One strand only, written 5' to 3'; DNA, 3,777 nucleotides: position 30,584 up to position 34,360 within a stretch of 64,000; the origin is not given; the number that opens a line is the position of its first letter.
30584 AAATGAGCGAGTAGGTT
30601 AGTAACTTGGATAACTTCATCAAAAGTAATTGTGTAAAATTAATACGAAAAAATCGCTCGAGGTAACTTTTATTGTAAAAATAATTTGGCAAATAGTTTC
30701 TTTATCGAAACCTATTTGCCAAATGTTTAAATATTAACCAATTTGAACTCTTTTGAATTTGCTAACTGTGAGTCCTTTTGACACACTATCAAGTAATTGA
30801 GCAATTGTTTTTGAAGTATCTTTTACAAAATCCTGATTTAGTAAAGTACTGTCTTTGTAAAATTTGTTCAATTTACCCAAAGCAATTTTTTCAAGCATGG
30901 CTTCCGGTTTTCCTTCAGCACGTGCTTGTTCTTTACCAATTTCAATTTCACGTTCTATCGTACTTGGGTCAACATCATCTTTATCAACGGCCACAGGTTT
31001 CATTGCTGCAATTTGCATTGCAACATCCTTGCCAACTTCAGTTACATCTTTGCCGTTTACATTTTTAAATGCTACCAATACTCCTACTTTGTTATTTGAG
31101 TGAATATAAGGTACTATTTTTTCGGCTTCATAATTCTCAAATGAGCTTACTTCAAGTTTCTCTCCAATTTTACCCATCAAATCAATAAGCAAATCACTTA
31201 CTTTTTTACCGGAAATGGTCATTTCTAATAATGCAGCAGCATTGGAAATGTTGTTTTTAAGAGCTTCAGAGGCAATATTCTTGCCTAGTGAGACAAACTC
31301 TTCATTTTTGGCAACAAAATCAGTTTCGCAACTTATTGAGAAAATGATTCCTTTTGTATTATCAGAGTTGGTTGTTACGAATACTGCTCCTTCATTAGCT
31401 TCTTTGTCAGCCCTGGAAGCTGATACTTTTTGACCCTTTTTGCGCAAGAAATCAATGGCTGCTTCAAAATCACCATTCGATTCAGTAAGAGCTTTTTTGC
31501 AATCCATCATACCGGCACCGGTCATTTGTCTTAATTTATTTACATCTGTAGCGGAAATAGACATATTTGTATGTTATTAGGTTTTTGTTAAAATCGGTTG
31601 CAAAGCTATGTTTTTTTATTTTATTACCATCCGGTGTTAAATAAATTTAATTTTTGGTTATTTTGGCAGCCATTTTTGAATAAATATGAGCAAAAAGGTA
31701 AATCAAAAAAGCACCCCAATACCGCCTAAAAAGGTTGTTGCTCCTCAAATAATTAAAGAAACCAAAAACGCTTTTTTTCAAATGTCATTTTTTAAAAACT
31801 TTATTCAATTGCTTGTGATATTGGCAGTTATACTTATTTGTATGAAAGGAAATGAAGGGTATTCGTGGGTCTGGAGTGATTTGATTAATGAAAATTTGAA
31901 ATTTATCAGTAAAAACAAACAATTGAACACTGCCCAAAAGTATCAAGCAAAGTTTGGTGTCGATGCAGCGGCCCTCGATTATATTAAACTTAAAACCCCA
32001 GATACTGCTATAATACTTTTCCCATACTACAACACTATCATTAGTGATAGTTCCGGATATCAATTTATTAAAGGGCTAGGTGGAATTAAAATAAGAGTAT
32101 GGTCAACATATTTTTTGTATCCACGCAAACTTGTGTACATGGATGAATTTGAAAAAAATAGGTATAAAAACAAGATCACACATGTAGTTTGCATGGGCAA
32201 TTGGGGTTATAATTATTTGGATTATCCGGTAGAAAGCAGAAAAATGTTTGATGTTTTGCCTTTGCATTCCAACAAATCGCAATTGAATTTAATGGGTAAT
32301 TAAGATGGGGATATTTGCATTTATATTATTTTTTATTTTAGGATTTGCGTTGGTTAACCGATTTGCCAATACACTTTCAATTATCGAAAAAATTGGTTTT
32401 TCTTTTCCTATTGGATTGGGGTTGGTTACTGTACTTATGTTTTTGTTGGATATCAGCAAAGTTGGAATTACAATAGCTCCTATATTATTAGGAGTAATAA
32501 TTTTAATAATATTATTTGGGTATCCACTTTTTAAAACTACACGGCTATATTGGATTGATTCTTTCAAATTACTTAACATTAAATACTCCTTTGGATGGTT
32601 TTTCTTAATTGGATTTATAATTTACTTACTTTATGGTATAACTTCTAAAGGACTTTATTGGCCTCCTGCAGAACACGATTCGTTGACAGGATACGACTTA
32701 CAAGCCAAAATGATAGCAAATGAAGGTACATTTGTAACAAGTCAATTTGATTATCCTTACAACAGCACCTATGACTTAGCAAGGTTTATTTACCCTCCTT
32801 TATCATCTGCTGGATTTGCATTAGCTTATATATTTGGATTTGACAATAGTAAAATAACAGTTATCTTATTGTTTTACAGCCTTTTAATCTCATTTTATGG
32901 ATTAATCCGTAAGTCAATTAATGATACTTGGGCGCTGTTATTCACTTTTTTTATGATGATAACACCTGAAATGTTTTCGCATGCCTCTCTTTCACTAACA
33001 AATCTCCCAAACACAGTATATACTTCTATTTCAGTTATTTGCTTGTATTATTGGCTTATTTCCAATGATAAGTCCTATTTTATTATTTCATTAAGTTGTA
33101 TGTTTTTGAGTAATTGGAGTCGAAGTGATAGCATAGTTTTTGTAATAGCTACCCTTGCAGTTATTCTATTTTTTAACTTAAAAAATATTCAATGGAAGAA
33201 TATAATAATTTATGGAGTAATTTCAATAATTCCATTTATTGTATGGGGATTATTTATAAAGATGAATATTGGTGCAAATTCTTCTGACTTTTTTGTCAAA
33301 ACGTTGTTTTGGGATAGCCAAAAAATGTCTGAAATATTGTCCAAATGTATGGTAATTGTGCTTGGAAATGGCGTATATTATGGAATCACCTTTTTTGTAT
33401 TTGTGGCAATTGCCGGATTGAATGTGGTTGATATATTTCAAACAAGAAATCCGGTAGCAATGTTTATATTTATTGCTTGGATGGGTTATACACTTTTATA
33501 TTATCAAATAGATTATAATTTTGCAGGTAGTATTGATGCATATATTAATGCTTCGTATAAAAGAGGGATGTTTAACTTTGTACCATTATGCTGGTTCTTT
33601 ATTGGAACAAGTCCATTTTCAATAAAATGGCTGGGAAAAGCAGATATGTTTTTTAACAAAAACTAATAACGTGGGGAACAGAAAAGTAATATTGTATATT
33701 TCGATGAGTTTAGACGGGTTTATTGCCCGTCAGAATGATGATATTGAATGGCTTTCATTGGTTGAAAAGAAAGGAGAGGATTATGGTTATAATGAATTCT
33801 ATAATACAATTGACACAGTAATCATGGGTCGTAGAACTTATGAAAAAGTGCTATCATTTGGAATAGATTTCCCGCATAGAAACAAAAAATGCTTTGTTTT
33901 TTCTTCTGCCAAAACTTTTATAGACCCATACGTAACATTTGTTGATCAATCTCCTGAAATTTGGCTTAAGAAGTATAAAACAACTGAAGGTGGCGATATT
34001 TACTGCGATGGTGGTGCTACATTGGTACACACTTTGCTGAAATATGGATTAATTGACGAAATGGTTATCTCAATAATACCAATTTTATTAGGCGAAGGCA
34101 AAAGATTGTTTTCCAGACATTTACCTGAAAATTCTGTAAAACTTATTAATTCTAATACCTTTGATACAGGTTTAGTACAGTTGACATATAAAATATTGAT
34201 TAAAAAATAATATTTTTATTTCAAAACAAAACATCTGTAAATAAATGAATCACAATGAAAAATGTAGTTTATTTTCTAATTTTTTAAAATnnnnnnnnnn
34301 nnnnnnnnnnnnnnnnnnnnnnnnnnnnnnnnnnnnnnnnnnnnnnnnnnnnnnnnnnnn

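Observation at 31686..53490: Large glycan locus built around GT-C-like membrane transferases and polyprenyl-phosphate sugar loading, with no Wzx, initiating PGT, Wzc or ABC exporter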

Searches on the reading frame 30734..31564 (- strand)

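Call 5: search_protein_families(library=pfam, proteins=[window:30734-31564:-], max_evalue=0.01)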
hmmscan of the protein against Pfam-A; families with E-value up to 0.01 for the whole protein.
window:30734-31564:- (276 aa): 4 families
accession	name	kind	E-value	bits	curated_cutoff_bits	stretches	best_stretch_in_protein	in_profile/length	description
PF00889.24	EF_TS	-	3.7e-65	219.8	27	1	73-276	2-203/204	Elongation factor TS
PF25025.1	EF-Ts_N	-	4.2e-05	23.9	33.2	1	6-46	15-56/60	Elongation factor Ts, mitochondrial, N-terminal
PF22566.2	UBA_8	-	0.00022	21.3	26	1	10-44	9-43/46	UBA-like domain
PF00627.37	UBA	-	0.0038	17.5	22.4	1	5-40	3-37/37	UBA/TS-N domain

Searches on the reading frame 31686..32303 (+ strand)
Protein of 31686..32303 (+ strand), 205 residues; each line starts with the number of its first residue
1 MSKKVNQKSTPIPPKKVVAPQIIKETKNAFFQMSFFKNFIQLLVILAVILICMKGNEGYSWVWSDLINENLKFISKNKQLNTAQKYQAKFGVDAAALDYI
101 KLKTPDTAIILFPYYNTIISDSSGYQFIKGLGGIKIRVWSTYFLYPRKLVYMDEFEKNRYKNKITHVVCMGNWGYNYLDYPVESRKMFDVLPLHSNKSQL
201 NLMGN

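Call 3: search_protein_families(library=pfam, proteins=[window:31686-32303:+], max_evalue=0.01)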
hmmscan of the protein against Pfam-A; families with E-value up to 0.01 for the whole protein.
window:31686-32303:+ (205 aa): 0 families

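Call 6: search_protein_families(library=ncbifam, proteins=[window:31686-32303:+], max_evalue=0.001)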
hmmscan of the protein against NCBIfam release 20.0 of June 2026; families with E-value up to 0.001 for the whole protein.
window:31686-32303:+ (205 aa): 0 families

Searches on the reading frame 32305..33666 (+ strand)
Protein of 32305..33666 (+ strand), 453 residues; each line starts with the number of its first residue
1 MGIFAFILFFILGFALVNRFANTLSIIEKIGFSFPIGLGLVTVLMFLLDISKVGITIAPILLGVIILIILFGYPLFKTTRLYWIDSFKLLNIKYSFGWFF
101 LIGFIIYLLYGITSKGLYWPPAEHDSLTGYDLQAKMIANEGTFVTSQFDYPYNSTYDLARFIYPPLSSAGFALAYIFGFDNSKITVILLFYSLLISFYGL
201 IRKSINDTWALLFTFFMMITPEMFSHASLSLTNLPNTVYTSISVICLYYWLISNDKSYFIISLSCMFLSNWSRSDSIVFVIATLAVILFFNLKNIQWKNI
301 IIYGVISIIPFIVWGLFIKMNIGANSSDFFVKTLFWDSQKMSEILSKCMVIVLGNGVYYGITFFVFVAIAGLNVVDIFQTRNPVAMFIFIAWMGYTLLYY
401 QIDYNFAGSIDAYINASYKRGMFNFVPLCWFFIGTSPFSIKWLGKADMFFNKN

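Call 3: search_protein_families(library=pfam, proteins=[window:32305-33666:+], max_evalue=0.01)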
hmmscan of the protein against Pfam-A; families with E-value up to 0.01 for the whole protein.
window:32305-33666:+ (453 aa): 1 family
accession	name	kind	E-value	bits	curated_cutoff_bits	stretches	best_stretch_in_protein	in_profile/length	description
PF13231.12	PMT_2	-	0.001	19.7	26.1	1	174-314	14-160/160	Dolichyl-phosphate-mannose-protein mannosyltransferase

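Call 6: search_protein_families(library=ncbifam, proteins=[window:32305-33666:+], max_evalue=0.001)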
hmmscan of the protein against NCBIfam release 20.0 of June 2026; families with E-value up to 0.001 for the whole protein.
window:32305-33666:+ (453 aa): 1 family
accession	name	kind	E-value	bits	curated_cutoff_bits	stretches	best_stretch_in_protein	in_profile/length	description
NF047440.1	LA3751_2_3_fam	subfamily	1.4e-05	24.1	200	1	159-317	77-239/460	LA_3751/LA_3752 family putative glycosyltransferase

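Call 45: find_homologous_proteins(query=window:32305-33666:+)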
Query window:32305-33666:+ (453 aa): 43 proteins with E <= 0.001 among 8000 candidates.
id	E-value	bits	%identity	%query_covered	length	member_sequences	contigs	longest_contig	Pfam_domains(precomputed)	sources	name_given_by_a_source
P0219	9.3e-292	986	100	100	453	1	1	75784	-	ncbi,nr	ncbi:MAG: hypothetical protein SFY32_03820 [Bacteroidota bacterium]|nr:hypothetical protein [Bactero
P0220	3.7e-161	556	57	97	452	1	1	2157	-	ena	-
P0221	3.1e-149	516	54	97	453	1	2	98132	-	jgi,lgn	jgi:hypothetical protein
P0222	1.9e-143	497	54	98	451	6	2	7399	PF13231.13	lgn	-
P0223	8.0e-137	475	51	100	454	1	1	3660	-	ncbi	-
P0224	4.5e-135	470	53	95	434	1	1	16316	-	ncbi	ncbi:MAG: hypothetical protein ACKVOU_01720 [Cytophagales bacterium]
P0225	1.3e-134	468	52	99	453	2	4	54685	PF13231.13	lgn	-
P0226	4.5e-133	463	50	100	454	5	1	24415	-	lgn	-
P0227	1.1e-132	462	51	99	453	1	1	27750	-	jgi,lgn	-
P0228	8.3e-131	456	48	100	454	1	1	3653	-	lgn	-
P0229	2.2e-130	454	49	98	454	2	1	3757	-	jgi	jgi:hypothetical protein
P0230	7.1e-129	449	51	99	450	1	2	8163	PF13231.13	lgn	-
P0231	4.2e-128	447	50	99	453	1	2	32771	PF13231.13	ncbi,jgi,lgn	-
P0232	2.2e-124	434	49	99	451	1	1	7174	-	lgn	-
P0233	3.7e-119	417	53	79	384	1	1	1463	-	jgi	jgi:uncharacterized protein with PQ loop repeat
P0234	1.2e-117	412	48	91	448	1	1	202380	-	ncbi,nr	ncbi:MAG: hypothetical protein NW207_12870 [Cytophagales bacterium]|nr:hypothetical protein [Cytopha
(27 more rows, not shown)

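Call 48: search_solved_structures(query=A3, max_evalue=10)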
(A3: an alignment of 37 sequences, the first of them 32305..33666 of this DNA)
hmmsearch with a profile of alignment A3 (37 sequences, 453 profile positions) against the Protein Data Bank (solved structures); distinct sequences matched with E-value up to 10: 4.
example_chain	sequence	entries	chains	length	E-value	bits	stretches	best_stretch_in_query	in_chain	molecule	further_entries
8bf9_g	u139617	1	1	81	0.041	15.9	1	21-63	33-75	Protein transport protein Sec61 subunit gamma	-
3jc2_2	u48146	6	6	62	0.075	15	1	21-59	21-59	Protein transport protein Sec61 subunit gamma | SEC61G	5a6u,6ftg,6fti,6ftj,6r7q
2wwb_B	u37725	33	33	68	0.092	14.8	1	21-59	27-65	PROTEIN TRANSPORT PROTEIN SEC61 SUBUNIT GAMMA | Sec61 gamma subunit | Protein transport protein Sec61 gamma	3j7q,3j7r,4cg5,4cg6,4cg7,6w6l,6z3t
9hz5_A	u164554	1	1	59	0.24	13.4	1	21-56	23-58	Protein transport protein Sec61 subunit gamma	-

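Call 71: find_encoding_contigs(protein=P0221, flank=10000, max_places=1)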
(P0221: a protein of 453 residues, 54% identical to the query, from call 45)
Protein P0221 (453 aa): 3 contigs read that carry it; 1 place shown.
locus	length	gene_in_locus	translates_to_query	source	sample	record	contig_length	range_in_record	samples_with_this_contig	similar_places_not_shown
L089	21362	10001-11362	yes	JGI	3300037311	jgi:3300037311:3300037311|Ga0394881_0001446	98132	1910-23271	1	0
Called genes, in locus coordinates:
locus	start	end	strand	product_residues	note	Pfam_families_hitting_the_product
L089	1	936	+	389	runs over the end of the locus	PF00425:Chorismate_bind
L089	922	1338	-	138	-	-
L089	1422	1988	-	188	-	-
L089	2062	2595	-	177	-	PF01844:HNH, PF13395:HNH_4 (weak), PF14279:HNH_5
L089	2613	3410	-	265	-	PF18348:SH3_16, PF00877:NLPC_P60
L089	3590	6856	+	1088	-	PF07676:PD40 (faint), PF26549:Tricorn_N (weak), PF26550:Tricorn_2nd (faint), PF26549:Tricorn_N (weak)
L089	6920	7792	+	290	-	PF16881:LIAS_N, PF04055:Radical_SAM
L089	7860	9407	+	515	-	PF01479:S4, PF00849:PseudoU_synth_2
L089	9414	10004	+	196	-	-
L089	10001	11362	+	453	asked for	-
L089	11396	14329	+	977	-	PF00675:Peptidase_M16, PF05193:Peptidase_M16_C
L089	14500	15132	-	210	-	-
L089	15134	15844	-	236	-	-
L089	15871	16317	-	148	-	PF00903:Glyoxalase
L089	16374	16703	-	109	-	PF12840:HTH_20, PF01022:HTH_5, PF13412:HTH_24 (weak)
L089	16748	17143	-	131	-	-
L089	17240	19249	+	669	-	PF04551:GcpE, PF26540:GcpE_C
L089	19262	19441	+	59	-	PF20498:DUF6728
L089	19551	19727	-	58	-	PF07432:Hc1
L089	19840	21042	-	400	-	PF00155:Aminotran_1_2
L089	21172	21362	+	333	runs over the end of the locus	-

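Call 72: find_encoding_contigs(protein=P0234, flank=10000, max_places=1)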
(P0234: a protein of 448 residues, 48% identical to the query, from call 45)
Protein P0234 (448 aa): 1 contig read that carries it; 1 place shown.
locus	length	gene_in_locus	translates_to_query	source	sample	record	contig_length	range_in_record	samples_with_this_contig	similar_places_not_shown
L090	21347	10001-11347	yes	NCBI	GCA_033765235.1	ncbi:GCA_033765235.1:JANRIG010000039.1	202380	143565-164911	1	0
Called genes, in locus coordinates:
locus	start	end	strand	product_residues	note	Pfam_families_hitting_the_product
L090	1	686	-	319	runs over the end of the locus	PF02729:OTCace_N, PF00185:OTCace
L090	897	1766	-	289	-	PF12784:PDDEXK_2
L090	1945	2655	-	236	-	PF20582:UPF0758_N, PF04002:RadC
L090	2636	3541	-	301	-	PF00892:EamA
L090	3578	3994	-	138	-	PF06491:Disulph_isomer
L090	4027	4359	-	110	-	PF01883:FeS_assembly_P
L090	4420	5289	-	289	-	PF10672:Methyltrans_SAM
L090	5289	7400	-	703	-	PF07696:7TMR-DISMED2, PF07695:7TMR-DISM_7TM, PF07228:SpoIIE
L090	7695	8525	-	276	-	PF00889:EF_TS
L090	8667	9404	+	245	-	PF00535:Glycos_transf_2, PF13641:Glyco_tranf_2_3 (weak)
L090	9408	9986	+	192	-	-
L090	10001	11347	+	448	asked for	-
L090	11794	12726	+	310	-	-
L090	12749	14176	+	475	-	PF00753:Lactamase_B, PF23023:Anti-Pycsar_Apyc1 (weak), PF12706:Lactamase_B_2 (weak), PF16661:Lactamase_B_6, PF10996:Beta-Casp, PF07521:RMMBL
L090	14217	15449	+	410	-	PF00675:Peptidase_M16, PF05193:Peptidase_M16_C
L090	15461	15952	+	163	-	PF02542:YgbB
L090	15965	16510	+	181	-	PF00908:dTDP_sugar_isom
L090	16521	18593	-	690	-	PF07715:Plug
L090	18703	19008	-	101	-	-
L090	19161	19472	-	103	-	-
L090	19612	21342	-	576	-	PF02129:Peptidase_S15 (faint), PF05448:AXE1, PF12146:Hydrolase_4 (faint), PF00561:Abhydrolase_1 (faint), PF00326:Peptidase_S9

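Call 86: search_protein_families(library=pfam, alignment_id=A3, max_evalue=0.01)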
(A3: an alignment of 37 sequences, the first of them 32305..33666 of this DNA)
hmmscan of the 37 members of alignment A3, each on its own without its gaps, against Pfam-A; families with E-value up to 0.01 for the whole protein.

A. member 1, window:32305-33666:+ (453 aa): 1 family
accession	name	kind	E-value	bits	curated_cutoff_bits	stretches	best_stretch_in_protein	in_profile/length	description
PF13231.12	PMT_2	-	0.001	19.7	26.1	1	174-314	14-160/160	Dolichyl-phosphate-mannose-protein mannosyltransferase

B. families by the number of members that match (of 37 scanned): 1 family
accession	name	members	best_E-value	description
PF13231.12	PMT_2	32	6.6e-09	Dolichyl-phosphate-mannose-protein mannosyltransferase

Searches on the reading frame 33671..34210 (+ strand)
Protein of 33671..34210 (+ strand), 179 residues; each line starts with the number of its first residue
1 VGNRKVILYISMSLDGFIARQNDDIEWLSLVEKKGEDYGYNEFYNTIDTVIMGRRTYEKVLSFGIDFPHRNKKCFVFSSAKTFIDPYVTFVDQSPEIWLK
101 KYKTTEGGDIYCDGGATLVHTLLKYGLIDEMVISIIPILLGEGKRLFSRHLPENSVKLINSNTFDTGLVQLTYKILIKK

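Call 3: search_protein_families(library=pfam, proteins=[window:33671-34210:+], max_evalue=0.01)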
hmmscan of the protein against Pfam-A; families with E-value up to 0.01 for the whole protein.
window:33671-34210:+ (179 aa): 2 families
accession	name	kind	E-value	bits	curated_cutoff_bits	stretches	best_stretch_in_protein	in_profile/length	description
PF01872.23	RibD_C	-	3.9e-19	69.7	24.1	1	4-169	1-196/197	RibD C-terminal domain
PF00186.24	DHFR_1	-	0.0011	19.1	25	1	48-136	38-116/159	Dihydrofolate reductase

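Call 6: search_protein_families(library=ncbifam, proteins=[window:33671-34210:+], max_evalue=0.001)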
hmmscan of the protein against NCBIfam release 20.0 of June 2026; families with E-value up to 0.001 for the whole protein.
window:33671-34210:+ (179 aa): 8 families
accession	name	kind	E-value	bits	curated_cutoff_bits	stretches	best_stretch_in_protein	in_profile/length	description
TIGR00227.1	ribD_Cterm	domain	5.2e-07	29.4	150.15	1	109-141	144-176/216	riboflavin-specific deaminase C-terminal domain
NF010663.0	PRK14059.1-1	equivalog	3.9e-05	23.1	184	1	99-149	170-220/253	pyrimidine reductase family protein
TIGR01508.1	rib_reduct_arch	equivalog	4.3e-05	22.8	186.45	0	110-141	140-171/210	2,5-diamino-6-(ribosylamino)-4(3H)-pyrimidinone 5'-phosphate reductase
NF033868.0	trim_DfrA36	exception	4.4e-05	23.2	360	1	5-141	2-129/170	trimethoprim-resistant dihydrofolate reductase DfrA36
NF000333.1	trim_DfrF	exception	5e-05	23.2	320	1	21-149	16-128/164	trimethoprim-resistant dihydrofolate reductase DfrF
TIGR00326.1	eubact_ribD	equivalog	0.00028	20.2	156.35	0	108-148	274-314/343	bifunctional diaminohydroxyphosphoribosylaminopyrimidine deaminase/5-amino-6-(5-phosphoribosylamino)uracil reductase RibD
NF008052.0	PRK10786.1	equivalog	0.0004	19.2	500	1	109-147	295-333/367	bifunctional diaminohydroxyphosphoribosylaminopyrimidine deaminase/5-amino-6-(5-phosphoribosylamino)uracil reductase RibD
NF041386.1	dihyfolred_HdrA_Halo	equivalog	0.00087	19.1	300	1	20-137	16-122/158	dihydrofolate reductase HdrA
